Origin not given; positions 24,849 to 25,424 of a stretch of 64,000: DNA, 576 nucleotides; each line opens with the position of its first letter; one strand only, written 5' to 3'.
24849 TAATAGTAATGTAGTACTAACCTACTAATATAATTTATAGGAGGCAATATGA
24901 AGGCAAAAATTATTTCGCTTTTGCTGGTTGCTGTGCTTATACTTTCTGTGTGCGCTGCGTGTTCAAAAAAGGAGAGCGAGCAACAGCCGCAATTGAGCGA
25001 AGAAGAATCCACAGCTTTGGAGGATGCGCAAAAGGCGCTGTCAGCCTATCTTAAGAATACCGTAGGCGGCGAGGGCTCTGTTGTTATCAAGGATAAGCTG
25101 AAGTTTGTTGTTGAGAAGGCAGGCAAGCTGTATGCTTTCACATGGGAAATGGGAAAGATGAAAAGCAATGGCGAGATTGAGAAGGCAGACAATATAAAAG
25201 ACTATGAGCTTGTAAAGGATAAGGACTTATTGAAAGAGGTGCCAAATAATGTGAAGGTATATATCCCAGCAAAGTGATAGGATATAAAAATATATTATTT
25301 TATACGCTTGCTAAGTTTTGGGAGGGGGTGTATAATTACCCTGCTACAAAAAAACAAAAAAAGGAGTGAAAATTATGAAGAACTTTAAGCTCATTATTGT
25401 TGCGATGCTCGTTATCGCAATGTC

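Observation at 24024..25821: Three tandem, individually promoted lipoprotein genes sharing an unassigned ~60-aa module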

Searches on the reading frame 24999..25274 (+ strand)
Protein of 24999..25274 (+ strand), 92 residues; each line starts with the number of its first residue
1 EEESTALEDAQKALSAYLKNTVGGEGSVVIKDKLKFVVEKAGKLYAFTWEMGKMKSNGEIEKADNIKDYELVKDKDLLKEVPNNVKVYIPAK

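Call 13: find_homologous_proteins(query=A2, max_evalue=0.01)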
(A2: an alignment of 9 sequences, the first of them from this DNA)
Query A2 (9 sequences) (92 aa, profile of the alignment): 11 proteins with E <= 0.01 among 853 candidates.
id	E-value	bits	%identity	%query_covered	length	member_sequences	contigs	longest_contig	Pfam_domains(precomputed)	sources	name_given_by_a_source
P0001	1.0e-28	117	32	98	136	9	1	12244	-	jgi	jgi:hypothetical protein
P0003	3.9e-28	115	29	100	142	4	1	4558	-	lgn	-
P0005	1.0e-27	114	27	95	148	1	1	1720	-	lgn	-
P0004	1.1e-27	114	31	100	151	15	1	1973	-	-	-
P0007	1.3e-27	114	29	86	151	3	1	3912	-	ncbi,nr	ncbi:MAG: hypothetical protein GX802_04275 [Clostridiales bacterium]|nr:hypothetical protein [Clostr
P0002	1.4e-27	113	100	100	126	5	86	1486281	-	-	-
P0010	4.0e-27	112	33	93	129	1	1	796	PF07963.18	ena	-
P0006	6.8e-27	111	29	78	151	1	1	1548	-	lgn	-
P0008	1.8e-19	87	34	64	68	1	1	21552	-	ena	-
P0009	4.7e-14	70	-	-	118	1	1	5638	-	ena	-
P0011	1.0e-5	43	-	-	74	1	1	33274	-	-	-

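Call 22: predict_structure(alignment_id=A2)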
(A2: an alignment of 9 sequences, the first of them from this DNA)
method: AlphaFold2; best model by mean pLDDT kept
length: 92 residues; sequences in the alignment: 9
mean_pLDDT: 82.9   pTM: 0.71
mean pLDDT of the five models: 82.9, 79.5, 79.5, 78.5, 77.6
residues with pLDDT >= 90: 24; 70-90: 56; 50-70: 8; < 50: 4
segments of 3 or more residues with pLDDT < 50: 25-28
pLDDT, mean of each block of 10 residues (from residue 1): 88 88 55 86 90 87 79 87 89 73
secondary structure, 60 per line:
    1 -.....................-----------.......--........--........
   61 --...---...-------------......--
elements in order: H2-22 E34-40 E43-50 E53-60 E69-71 E85-90

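Call 23: search_protein_representatives(alignment_id=A2)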
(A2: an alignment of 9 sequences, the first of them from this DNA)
Query: 9 sequences, 93 profile positions. Proteins with E-value up to 0.001 (for the whole library): 39; up to 1e-10: 18; up to 1e-30: 3. The best 39 are listed.
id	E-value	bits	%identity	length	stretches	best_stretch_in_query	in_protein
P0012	1.8e-63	226.9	-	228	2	2-93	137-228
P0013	1.3e-48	179.3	-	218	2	3-91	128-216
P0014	2.3e-35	136.8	-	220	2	5-90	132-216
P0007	4.2e-28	113.5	-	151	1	3-92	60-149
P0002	4.5e-28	113.4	-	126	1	2-93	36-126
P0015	4.2e-21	91.1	-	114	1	3-92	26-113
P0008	5.8e-20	87.4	-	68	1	27-92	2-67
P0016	1.8e-19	85.9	-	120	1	3-91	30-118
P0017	9.3e-18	80.4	-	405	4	3-90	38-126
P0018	2.3e-17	79.1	-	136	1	3-91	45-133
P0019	3.7e-17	78.5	-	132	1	4-92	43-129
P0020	2.0e-16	76.1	-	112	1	5-92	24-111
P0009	1.5e-14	70.1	-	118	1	2-91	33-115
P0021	6.4e-14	68.1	-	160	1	2-91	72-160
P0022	2.0e-13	66.5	-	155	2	2-58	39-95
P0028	4.9e-09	52.4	-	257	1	7-92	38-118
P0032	6.7e-07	45.6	-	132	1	2-92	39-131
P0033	2.7e-06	43.6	-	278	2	3-67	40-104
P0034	4.7e-06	42.9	-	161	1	6-92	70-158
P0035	6.8e-06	42.3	-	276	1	4-65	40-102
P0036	3.6e-05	40.0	-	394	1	2-64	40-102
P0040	2.2e-04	37.5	-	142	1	3-90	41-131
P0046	9.0e-04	35.5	-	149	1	4-58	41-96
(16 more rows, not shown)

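Call 26: fold_search(model_id=the predicted structure, library=pdb)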
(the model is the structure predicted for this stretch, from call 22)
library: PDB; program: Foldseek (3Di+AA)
matches with E <= 10: 1025; with E <= 0.001: 0
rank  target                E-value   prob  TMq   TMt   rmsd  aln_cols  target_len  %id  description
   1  9ba3_B                8.0e-02  0.77  0.47  0.30   9.4       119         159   16  High-resolution crystal structure of the ligand binding domain of the Halomonas titanicae chemoreceptor Htc10 in compl (released 2024-11-20)
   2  9ba3_F                8.5e-02  0.77  0.46  0.30   7.3       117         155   15  High-resolution crystal structure of the ligand binding domain of the Halomonas titanicae chemoreceptor Htc10 in compl (released 2024-11-20)
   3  6f96                  8.5e-02  0.47  0.28  0.16   4.4        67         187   18  Crystal Structure of E. coli GyraseB 24kDa in complex with 6-[(ethylcarbamoyl)amino]-4-[(4-methoxyphenyl)amino]-N-(pyrid (released 2019-01-30)
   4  7c7n                  9.0e-02  0.41  0.30  0.17   4.9        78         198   17  Crystal structure of E.coli DNA gyrase B in complex with 6-fluoro-8-(methylamino)-2-oxo-1,2-dihydroquinoline derivative (released 2020-10-14)
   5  4duh_B                9.0e-02  0.35  0.29  0.17   6.4        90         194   21  Crystal structure of 24 kDa domain of E. coli DNA gyrase B in complex with small molecule inhibitor (released 2012-08-01)
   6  6kzx                  9.6e-02  0.30  0.29  0.17   5.6        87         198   17  Crystal structure of E.coli DNA gyrase B in complex with 2-oxo-1,2-dihydroquinoline derivative (released 2020-05-06)
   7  9ba3_D                1.0e-01  0.72  0.46  0.30   9.4       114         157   16  High-resolution crystal structure of the ligand binding domain of the Halomonas titanicae chemoreceptor Htc10 in compl (released 2024-11-20)
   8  1aj6                  1.2e-01  0.41  0.29  0.16   4.7        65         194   18  NOVOBIOCIN-RESISTANT MUTANT (R136H) OF THE N-TERMINAL 24 KDA FRAGMENT OF DNA GYRASE B COMPLEXED WITH NOVOBIOCIN AT 2.3 A (released 1998-05-20)
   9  4kfg_A                1.2e-01  0.35  0.33  0.19   6.3        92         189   22  The DNA Gyrase B ATP binding domain of Escherichia coli in complex with a small molecule inhibitor. (released 2014-01-15)
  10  4prv                  1.2e-01  0.35  0.27  0.09   4.9        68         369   18  E. coli GyrB 43-kDa N-terminal fragment in complex with ADP (released 2014-09-24)
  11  9ba3_A                1.2e-01  0.69  0.46  0.29   9.4       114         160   16  High-resolution crystal structure of the ligand binding domain of the Halomonas titanicae chemoreceptor Htc10 in compl (released 2024-11-20)
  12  5z9l_B                1.2e-01  0.41  0.30  0.18   5.4        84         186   23  Bacterial GyrB ATPase domain in complex with a chemical fragment (released 2018-12-12)
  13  5z4o_A                1.3e-01  0.30  0.29  0.16   5.8        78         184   18  Bacterial GyrB ATPase domain in complex with a chemical fragment (released 2018-12-12)
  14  7dor_B                1.4e-01  0.35  0.28  0.15   4.4        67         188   18  E. coli GyrB ATPase domain in complex with 4-nitropheno (released 2021-10-27)
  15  9gbv_B                1.4e-01  0.33  0.28  0.04   4.6        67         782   18  E.coli gyrase holocomplex with chirally wrapped 217 bp DNA fragment (released 2024-08-21)
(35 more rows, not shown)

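Call 29: search_protein_families(library=pfam, proteins=[P0021, P0022, P0032, P0033, P0035, P0036, P0040, P0046, P0018], max_evalue=0.01)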
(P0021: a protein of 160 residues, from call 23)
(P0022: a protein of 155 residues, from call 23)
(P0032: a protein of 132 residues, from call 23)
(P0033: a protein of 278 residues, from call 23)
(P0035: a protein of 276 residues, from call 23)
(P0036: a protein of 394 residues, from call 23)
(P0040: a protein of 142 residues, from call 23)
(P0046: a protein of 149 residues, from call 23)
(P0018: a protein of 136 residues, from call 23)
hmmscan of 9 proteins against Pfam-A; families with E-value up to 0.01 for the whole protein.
P0021 (160 aa): 1 family
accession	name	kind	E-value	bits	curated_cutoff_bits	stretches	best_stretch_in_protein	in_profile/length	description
PF07963.17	N_methyl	-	1.2e-08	34.6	21.2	1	36-60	2-26/27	Prokaryotic N-terminal methylation motif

P0022 (155 aa): 1 family
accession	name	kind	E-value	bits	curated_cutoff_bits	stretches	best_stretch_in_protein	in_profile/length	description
PF07963.17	N_methyl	-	1.3e-07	31.3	21.2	1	3-27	2-26/27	Prokaryotic N-terminal methylation motif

P0032 (132 aa): 1 family
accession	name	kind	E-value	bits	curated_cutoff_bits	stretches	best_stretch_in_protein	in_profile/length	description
PF07963.17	N_methyl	-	8.6e-09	35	21.2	1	3-27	2-26/27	Prokaryotic N-terminal methylation motif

P0033 (278 aa): 2 families
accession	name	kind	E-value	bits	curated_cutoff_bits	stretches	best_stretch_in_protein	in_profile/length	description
PF07963.17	N_methyl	-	4.2e-07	29.7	21.2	1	3-27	2-26/27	Prokaryotic N-terminal methylation motif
PF20303.3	YLATT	-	0.0092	16.3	26.7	0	16-59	36-78/107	YEATS-Like-Associating Three TM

P0035 (276 aa): 2 families
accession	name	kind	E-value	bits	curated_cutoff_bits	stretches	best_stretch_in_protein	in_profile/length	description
PF07963.17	N_methyl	-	4.5e-07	29.6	21.2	1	4-26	4-26/27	Prokaryotic N-terminal methylation motif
PF20303.3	YLATT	-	0.0094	16.2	26.7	0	16-53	37-73/107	YEATS-Like-Associating Three TM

P0036 (394 aa): 1 family
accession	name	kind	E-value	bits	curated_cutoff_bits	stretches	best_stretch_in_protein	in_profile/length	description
PF07963.17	N_methyl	-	1.2e-08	34.6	21.2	1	4-28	2-26/27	Prokaryotic N-terminal methylation motif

P0040 (142 aa): 1 family
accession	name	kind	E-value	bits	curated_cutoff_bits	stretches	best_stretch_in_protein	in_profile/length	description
PF07963.17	N_methyl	-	3e-08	33.3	21.2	1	3-28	1-26/27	Prokaryotic N-terminal methylation motif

P0046 (149 aa): 2 families
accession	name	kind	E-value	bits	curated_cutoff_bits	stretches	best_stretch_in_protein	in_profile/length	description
PF07963.17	N_methyl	-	1e-08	34.8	21.2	1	3-27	2-26/27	Prokaryotic N-terminal methylation motif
PF20303.3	YLATT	-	0.0081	16.4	26.7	0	16-49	36-69/107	YEATS-Like-Associating Three TM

P0018 (136 aa): 0 families

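Call 37: find_homologous_proteins(query=A3, max_evalue=0.01)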
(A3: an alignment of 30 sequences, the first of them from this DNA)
Query A3 (30 sequences) (92 aa, profile of the alignment): 6 proteins with E <= 0.01 among 1921 candidates.
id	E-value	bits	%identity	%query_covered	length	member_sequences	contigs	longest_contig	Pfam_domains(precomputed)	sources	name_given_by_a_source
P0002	4.9e-23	99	100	100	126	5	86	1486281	-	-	-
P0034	7.0e-14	70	26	92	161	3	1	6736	-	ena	-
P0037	1.1e-12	66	-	-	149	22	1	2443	-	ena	-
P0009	1.1e-10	60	24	63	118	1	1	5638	-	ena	-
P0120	4.1e-10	58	-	-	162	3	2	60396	-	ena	-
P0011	2.8e-3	36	-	-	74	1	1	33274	-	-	-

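Call 53: find_encoding_contigs(protein=P0120, flank=8000, max_places=3)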
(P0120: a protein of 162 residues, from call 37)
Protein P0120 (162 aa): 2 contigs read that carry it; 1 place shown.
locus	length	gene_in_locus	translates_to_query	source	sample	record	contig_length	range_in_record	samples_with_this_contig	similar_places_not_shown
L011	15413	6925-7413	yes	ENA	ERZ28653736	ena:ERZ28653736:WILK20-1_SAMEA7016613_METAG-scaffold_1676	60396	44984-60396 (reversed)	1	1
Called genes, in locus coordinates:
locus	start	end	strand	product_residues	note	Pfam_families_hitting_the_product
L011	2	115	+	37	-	?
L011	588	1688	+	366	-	PF01025:GrpE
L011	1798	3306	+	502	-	PF00012:HSP70, PF06723:MreB_Mbl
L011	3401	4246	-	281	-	PF03193:RsgA_GTPase (faint), PF01926:MMR_HSR1, PF02421:FeoB_N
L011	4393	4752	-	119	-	PF01245:Ribosomal_L19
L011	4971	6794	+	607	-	PF00009:GTP_EFTU (faint), PF01926:MMR_HSR1, PF02421:FeoB_N, PF07670:Gate, PF07664:FeoB_C, PF07670:Gate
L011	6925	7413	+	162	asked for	-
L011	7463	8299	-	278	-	PF01048:PNP_UDP_1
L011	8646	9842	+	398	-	PF08032:SpoU_sub_bind, PF00588:SpoU_methylase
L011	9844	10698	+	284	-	PF05681:Fumerase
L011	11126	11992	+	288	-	-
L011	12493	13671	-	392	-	PF00438:S-AdoMet_synt_N, PF02772:S-AdoMet_synt_M, PF02773:S-AdoMet_synt_C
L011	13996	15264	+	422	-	PF00464:SHMT, PF01212:Beta_elim_lyase, PF00155:Aminotran_1_2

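Call 54: find_encoding_contigs(protein=P0034, flank=8000, max_places=3)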
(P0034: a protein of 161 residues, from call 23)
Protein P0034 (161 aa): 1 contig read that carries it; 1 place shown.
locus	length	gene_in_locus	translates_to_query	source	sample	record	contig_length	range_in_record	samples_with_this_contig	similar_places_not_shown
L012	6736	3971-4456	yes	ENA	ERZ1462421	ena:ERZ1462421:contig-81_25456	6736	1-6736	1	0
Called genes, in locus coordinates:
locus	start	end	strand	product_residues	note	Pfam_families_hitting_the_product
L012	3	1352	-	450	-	?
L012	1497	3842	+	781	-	PF00933:Glyco_hydro_3, PF01915:Glyco_hydro_3_C, PF14310:Fn3-like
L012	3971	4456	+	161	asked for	-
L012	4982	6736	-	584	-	?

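Call 81: find_encoding_contigs(protein=P0022, flank=10000, max_places=3)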
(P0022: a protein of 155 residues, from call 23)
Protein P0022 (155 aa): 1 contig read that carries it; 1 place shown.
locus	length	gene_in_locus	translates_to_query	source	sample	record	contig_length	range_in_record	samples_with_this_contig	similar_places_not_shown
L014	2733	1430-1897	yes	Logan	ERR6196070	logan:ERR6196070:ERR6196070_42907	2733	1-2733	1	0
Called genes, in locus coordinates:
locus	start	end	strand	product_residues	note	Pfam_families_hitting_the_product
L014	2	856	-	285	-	?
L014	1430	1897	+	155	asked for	PF07963:N_methyl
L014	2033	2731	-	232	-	?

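Call 82: find_encoding_contigs(protein=P0032, flank=10000, max_places=3)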
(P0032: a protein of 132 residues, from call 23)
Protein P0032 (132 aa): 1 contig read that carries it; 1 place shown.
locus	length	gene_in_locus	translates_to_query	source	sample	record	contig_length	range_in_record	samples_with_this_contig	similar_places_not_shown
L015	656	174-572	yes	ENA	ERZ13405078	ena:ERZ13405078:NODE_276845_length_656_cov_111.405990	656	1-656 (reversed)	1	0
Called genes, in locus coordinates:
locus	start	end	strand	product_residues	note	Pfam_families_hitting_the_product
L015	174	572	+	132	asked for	PF07963:N_methyl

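Call 83: find_encoding_contigs(protein=P0046, flank=10000, max_places=3)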
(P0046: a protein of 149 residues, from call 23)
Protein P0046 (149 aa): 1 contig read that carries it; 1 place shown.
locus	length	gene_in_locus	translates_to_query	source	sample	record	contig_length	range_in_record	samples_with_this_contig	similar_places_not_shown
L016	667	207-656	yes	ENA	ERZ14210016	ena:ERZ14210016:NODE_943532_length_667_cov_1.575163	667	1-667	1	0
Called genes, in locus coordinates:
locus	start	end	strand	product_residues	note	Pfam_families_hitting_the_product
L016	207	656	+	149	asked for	PF07963:N_methyl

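Call 84: find_encoding_contigs(protein=P0040, flank=10000, max_places=3)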
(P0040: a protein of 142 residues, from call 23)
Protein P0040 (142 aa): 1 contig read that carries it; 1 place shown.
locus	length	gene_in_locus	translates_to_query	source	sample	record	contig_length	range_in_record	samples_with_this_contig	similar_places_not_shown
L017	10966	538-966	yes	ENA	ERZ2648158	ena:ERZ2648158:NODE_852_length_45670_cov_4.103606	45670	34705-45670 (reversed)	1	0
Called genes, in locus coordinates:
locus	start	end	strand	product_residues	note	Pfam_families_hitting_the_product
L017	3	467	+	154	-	?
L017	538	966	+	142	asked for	PF07963:N_methyl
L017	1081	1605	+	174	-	-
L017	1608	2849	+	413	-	-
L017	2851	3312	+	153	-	PF07963:N_methyl (weak)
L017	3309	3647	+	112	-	-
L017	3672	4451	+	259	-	PF06750:A24_N_bact, PF01478:Peptidase_A24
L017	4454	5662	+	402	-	PF28597:T2SSF_N (weak), PF00482:T2SSF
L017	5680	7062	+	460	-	PF05157:MshEN, PF00437:T2SSE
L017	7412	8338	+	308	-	PF03457:HA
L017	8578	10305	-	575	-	-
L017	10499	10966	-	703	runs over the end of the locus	PF03030:H_PPase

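Call 86: find_encoding_contigs(protein=P0028, flank=6000, max_places=2)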
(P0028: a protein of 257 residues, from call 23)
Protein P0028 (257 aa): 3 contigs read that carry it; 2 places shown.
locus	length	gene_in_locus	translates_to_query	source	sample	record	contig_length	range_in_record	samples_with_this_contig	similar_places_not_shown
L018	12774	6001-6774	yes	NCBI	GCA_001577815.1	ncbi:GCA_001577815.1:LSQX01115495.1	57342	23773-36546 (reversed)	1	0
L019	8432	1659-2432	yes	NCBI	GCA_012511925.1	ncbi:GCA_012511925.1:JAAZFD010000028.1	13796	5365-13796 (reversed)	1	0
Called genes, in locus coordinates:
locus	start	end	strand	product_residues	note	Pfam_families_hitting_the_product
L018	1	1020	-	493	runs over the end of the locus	PF12673:SipL (weak)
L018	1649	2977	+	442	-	PF13353:Fer4_12, PF04055:Radical_SAM, PF13186:SPASM (weak)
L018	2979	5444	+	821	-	PF01368:DHH, PF02272:DHHA1, PF17768:RecJ_OB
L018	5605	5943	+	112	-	-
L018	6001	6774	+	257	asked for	PF00963:Cohesin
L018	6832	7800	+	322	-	PF01661:Macro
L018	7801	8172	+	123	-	-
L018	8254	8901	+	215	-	-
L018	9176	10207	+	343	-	PF13793:Pribosyltran_N, PF00156:Pribosyltran, PF14572:Pribosyl_synth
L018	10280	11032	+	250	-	-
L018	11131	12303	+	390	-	PF20456:DUF6709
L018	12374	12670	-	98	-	PF05239:PRC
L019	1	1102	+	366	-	PF17768:RecJ_OB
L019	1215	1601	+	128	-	-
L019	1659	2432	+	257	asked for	PF00963:Cohesin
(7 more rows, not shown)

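Call 87: find_encoding_contigs(protein=P0017, flank=6000, max_places=2)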
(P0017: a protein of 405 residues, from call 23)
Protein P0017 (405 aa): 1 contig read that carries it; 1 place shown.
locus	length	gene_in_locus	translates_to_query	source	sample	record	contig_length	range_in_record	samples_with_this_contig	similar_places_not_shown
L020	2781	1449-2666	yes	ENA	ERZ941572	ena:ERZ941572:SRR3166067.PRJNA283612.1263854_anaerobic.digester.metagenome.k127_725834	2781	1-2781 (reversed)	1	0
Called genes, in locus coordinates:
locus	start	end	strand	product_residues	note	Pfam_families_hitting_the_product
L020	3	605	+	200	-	?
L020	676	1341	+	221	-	PF04011:LemA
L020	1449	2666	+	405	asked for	-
